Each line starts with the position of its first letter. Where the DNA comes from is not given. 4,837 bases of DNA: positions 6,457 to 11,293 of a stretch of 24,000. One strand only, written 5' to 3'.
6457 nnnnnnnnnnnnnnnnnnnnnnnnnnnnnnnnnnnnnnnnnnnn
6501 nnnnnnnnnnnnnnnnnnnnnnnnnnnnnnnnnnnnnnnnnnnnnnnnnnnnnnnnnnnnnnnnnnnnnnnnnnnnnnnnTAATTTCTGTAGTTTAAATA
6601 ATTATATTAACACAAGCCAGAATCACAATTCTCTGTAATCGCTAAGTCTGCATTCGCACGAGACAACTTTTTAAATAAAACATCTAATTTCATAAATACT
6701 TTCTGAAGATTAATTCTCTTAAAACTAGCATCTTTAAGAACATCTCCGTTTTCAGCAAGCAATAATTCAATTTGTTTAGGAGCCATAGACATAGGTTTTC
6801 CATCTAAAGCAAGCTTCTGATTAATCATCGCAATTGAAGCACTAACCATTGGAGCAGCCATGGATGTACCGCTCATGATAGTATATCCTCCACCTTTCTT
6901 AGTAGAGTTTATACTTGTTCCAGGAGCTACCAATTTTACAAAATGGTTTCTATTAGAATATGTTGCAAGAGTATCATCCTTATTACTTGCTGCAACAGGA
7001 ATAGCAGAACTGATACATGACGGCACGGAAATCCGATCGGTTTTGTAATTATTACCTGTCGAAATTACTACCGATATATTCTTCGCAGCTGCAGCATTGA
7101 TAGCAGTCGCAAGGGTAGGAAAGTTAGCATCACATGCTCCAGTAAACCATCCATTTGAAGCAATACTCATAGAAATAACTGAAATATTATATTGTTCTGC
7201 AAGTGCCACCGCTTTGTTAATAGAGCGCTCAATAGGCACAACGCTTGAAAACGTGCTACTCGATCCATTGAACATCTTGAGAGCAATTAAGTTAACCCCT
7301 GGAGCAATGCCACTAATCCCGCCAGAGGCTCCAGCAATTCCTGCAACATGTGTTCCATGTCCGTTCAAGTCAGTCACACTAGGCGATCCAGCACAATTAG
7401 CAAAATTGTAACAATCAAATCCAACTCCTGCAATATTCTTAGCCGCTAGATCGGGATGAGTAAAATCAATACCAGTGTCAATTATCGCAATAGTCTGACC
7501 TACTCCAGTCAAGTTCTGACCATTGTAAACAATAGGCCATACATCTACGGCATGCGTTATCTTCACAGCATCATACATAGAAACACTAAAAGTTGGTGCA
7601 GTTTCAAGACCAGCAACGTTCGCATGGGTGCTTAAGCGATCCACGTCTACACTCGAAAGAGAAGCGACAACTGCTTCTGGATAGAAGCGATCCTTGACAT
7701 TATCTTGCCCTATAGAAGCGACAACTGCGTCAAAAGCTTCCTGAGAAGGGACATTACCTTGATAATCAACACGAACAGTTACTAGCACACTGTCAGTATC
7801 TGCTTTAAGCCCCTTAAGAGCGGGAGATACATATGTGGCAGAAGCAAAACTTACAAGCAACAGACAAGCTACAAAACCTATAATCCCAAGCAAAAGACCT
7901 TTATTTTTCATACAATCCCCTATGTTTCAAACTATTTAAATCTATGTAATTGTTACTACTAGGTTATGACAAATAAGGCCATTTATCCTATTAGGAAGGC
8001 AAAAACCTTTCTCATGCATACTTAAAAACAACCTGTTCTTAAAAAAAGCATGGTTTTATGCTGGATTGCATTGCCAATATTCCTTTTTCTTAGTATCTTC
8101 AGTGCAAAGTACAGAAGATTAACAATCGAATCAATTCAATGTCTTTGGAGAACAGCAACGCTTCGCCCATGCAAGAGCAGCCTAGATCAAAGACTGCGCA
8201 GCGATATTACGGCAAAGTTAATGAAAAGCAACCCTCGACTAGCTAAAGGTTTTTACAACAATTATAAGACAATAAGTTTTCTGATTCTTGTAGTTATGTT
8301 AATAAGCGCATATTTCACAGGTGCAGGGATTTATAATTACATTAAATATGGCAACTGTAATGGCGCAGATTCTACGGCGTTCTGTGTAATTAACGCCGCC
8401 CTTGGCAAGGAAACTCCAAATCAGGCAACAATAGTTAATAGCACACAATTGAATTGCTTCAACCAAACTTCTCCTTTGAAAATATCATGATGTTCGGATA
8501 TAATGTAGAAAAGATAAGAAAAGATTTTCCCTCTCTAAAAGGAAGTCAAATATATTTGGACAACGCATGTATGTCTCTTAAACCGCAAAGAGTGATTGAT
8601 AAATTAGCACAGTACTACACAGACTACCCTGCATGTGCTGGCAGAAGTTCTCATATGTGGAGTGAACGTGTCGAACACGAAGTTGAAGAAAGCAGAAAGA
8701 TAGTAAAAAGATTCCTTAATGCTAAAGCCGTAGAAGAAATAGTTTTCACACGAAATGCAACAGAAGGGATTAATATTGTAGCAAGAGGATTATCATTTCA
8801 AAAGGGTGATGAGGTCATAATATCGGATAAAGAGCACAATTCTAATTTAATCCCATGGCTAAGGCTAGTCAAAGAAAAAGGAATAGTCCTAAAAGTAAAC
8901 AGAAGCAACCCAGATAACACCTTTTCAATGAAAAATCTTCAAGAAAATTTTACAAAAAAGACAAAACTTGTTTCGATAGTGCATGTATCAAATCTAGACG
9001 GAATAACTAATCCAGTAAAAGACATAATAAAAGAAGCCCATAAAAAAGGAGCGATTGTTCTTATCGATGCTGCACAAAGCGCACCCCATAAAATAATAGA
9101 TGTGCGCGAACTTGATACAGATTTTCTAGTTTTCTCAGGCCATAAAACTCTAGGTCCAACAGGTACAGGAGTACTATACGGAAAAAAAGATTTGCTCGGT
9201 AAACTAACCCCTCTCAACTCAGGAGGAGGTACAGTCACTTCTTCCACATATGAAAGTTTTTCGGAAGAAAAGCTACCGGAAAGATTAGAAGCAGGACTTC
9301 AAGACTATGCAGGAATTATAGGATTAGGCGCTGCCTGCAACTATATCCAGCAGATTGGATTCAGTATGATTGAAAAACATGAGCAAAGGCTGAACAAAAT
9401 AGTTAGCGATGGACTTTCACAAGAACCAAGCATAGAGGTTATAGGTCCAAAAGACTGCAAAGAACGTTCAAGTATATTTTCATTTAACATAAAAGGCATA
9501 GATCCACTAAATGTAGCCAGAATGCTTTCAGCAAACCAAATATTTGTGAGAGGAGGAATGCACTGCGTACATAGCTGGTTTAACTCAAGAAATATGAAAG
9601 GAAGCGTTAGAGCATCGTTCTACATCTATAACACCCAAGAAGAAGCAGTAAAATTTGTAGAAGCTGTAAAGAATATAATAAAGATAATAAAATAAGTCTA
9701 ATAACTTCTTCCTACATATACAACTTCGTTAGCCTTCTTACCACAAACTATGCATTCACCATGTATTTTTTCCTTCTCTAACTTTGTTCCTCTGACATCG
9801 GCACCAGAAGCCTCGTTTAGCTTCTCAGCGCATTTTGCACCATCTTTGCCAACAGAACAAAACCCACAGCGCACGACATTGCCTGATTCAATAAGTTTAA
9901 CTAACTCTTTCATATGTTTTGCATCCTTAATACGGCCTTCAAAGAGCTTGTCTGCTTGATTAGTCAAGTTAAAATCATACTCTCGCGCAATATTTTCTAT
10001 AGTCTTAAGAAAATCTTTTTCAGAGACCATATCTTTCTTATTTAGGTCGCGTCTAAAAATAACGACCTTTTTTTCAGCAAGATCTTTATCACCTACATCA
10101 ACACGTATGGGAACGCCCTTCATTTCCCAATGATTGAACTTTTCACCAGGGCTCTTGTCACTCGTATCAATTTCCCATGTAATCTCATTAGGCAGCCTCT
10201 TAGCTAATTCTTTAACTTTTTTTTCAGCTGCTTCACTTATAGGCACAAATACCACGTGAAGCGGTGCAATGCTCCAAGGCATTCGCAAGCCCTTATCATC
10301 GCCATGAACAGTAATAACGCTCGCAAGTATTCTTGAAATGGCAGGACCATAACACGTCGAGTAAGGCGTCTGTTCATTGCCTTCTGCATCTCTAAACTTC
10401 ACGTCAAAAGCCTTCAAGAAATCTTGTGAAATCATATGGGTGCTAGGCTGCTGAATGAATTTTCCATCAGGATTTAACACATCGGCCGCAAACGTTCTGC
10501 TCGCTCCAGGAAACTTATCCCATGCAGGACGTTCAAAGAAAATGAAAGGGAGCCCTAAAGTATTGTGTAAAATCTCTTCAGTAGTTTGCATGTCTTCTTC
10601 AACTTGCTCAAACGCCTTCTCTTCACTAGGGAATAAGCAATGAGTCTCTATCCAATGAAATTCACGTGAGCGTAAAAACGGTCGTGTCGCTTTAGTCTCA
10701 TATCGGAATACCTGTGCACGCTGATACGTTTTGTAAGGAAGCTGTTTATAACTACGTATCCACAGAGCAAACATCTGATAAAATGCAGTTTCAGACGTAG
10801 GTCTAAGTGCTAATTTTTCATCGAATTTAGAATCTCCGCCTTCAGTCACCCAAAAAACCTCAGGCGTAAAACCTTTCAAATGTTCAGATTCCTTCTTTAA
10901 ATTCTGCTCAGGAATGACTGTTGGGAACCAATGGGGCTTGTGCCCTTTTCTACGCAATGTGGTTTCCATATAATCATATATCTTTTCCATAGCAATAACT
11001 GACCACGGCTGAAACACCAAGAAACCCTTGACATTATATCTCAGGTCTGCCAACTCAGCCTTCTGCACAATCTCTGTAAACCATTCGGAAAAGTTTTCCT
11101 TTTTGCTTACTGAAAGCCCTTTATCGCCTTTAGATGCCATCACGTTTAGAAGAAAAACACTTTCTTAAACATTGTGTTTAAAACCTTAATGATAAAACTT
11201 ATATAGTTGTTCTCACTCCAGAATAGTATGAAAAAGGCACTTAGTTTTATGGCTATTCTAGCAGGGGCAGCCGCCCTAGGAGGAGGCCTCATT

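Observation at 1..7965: Tandemly duplicated two-gene cassette: S8 subtilase plus giant Cys-rich, Ca-loop, beta-helix surface protein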

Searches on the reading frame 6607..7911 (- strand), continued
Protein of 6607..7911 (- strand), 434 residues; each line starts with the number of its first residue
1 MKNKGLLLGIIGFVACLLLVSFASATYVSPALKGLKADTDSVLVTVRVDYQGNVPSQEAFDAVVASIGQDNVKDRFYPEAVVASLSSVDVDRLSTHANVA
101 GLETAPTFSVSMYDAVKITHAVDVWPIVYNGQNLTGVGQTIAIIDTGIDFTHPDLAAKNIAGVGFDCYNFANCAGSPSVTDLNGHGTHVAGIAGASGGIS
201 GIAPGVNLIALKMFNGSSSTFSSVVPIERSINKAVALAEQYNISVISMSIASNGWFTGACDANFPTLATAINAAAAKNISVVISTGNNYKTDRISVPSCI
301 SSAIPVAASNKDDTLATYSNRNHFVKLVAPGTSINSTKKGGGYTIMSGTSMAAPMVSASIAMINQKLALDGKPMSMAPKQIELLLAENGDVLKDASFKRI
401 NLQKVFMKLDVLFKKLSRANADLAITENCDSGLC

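Call 45: find_related_loci(query=A2, collection=genome_contigs, flank=10000)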
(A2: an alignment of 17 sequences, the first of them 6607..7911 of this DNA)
Query A2 (434 aa) in genome_contigs; peptide patterns used: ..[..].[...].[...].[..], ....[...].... (x = any residue, [..] = any of these).
600 stretches matched a pattern (row limit reached: there are more); 565 encode a relative of the query (tblastn E <= 1e-3); the best 80 are kept; 80 distinct loci.
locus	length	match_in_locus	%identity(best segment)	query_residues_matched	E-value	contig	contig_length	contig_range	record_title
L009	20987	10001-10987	39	77-410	2e-61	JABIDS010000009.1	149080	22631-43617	MAG: archaeon isolate SI048_bin8 k141_495956, whole genome shotgun sequence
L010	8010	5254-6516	35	4-412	4e-58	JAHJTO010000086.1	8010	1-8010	MAG: Nanoarchaeota archaeon isolate OS_PC_MetaG.mb.56 OS_PC_MetaG.mb.56_k141_780633, whole genome shotgun sequence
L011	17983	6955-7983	35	90-410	1e-45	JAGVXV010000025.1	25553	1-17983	Candidatus Woesearchaeota archaeon isolate RIFCSPLOWO2_12_FULL_38_19 rifcsplowo2_12_scaffold_4743, whole genome shotgun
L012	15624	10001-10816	39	126-366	6e-40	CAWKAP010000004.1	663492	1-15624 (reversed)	MAG: uncultured beta proteobacterium isolate MFD09779.bin.1.351 genome assembly, contig: contig_24208, whole genome shot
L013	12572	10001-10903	33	93-401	4e-38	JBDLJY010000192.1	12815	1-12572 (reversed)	MAG: Pseudomonadota bacterium isolate MAG115 MAG115_192, whole genome shotgun sequence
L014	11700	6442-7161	35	129-357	1e-36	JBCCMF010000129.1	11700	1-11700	MAG: Bacteroidota bacterium isolate P01_C01_bin.45 k141_2169409_length_11700_cov_17.9062, whole genome shotgun sequence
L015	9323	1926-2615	37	135-364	2e-36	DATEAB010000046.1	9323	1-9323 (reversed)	MAG TPA_asm: archaeon isolate SMAG_U8207 k141_1515740, whole genome shotgun sequence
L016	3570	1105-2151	35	71-406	4e-36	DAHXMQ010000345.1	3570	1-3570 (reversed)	MAG TPA_asm: Candidatus Methanoperedenaceae archaeon isolate clean1623 k141_363582, whole genome shotgun sequence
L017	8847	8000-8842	31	69-334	4e-35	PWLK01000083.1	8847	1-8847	MAG: Candidatus Woesearchaeota archaeon isolate CSSed10_238R1 CS-Sed10-C22365, whole genome shotgun sequence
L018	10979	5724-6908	29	34-411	9e-33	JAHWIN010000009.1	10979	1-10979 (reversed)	MAG: Candidatus Woesearchaeota archaeon isolate YT1_767 k127_9305150, whole genome shotgun sequence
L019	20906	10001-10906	31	111-409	4e-32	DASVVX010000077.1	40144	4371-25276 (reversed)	MAG TPA_asm: Allosphingosinicella sp. isolate SMAG_U3355 k141_418363, whole genome shotgun sequence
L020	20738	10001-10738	34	94-363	6e-31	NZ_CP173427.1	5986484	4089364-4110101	Paenibacillus chitinolyticus strain KFRI-Sea08-06 chromosome, complete genome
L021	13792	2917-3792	30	136-411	9e-31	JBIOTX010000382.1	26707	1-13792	MAG: Thermoanaerobaculia bacterium isolate MAG149 k127_49882, whole genome shotgun sequence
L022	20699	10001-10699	34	115-363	3e-30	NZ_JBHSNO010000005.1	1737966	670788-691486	Sporosarcina soli strain KACC 11300 platanus_K_default_5, whole genome shotgun sequence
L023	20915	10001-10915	32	136-421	9e-30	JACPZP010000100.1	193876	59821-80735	MAG: Planctomycetota bacterium isolate NC_groundwater_892_Pr1_S2p5_60_19 Montesol18_S2p5_coassembly_scaffold_559636, who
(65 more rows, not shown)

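Call 84: search_protein_families(library=padloc, proteins=[window:6607-7911:-], max_evalue=0.001)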
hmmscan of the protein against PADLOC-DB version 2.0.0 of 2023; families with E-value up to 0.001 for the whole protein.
window:6607-7911:- (434 aa): 4 families
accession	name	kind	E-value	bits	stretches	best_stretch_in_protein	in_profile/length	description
PDLC03014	subtilase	-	1.3e-26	92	1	129-363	166-355/391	-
PDLC02197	IetS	-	1.3e-08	31.7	1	79-295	199-403/749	-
PDLC02198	IetS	-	9.5e-06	21.8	1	138-296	253-407/795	-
PDLC02199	IetS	-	3.8e-05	20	0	331-367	547-583/826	-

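Call 85: search_protein_families(library=phrogs, proteins=[window:6607-7911:-], max_evalue=0.001)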
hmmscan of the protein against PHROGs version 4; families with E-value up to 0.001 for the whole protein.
window:6607-7911:- (434 aa): 2 families
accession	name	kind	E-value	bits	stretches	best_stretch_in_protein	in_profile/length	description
phrog_3677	-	other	1.2e-51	176.7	1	97-366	563-810/1125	protease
phrog_3964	-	unknown function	2.8e-06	27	1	140-366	277-529/779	-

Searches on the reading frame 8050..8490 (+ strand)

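Call 75: search_protein_families(library=pfam, proteins=[window:8050-8490:+], max_evalue=1)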
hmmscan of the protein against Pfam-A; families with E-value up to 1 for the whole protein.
window:8050-8490:+ (146 aa): 2 families
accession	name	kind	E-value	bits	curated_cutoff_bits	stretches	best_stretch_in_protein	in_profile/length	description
PF08476.15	VD10_N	-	0.026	14.7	25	1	48-68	2-22/43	Viral D10 N-terminal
PF09451.16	ATG27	-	0.048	14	27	1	77-102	198-223/261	Autophagy-related protein 27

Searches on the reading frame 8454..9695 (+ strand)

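Call 88: search_protein_families(library=pfam, proteins=[window:8454-9695:+], max_evalue=0.01)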
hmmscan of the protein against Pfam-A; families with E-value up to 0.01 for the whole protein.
window:8454-9695:+ (413 aa): 4 families
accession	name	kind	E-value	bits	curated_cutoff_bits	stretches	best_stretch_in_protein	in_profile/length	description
PF00266.25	Aminotran_5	-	3.1e-120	402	21.5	1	33-398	1-368/371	Aminotransferase class-V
PF00155.27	Aminotran_1_2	-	1.9e-06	27.8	19.7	1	80-256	47-246/361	Aminotransferase class I and II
PF01053.26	Cys_Met_Meta_PP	-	8e-06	25.1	27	1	115-234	88-201/381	Cys/Met metabolism PLP-dependent enzyme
PF01041.23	DegT_DnrJ_EryC1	-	8.1e-05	22.4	19.8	1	85-213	31-153/360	DegT/DnrJ/EryC1/StrS aminotransferase family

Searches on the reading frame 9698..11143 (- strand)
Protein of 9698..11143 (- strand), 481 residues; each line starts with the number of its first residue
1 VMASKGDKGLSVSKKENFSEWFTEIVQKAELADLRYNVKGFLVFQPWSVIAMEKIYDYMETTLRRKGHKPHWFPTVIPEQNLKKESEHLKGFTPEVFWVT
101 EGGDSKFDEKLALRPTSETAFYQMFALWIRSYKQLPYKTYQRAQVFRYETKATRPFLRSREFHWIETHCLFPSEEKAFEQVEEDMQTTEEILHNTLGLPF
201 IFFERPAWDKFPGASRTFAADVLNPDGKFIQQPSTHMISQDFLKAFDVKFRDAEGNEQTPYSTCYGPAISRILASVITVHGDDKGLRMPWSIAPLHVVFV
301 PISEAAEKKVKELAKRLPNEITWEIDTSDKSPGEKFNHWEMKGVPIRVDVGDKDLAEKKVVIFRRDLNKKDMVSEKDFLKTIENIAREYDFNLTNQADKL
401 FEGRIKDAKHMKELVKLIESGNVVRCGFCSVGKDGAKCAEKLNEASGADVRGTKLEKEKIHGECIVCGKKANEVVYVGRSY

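Call 63: list_cluster_members(proteins=[P0001, P0005, P0184, P0186, window:9698-11143:-, window:20857-21420:-])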
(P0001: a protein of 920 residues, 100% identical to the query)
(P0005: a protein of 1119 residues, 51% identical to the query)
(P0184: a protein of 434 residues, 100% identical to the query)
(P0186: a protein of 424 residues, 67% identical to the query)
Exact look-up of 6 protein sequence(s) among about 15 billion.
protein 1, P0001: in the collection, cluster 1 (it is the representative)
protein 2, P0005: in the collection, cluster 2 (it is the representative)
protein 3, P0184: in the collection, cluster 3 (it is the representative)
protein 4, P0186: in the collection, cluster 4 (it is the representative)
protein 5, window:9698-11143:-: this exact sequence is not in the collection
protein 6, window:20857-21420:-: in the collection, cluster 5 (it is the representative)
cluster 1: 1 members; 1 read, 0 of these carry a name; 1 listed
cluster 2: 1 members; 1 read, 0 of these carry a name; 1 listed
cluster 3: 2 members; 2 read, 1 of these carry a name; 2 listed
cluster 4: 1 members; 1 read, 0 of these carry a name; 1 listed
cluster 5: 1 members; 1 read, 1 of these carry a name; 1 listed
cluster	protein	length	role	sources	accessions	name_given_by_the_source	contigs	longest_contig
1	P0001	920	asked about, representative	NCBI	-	-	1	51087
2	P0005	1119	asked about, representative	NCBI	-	-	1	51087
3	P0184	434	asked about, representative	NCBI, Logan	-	-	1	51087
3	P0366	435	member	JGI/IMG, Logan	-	subtilisin family serine protease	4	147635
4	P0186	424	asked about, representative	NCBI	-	-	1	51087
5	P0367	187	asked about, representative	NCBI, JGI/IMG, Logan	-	transcription initiation factor TFIID TATA-box-binding protein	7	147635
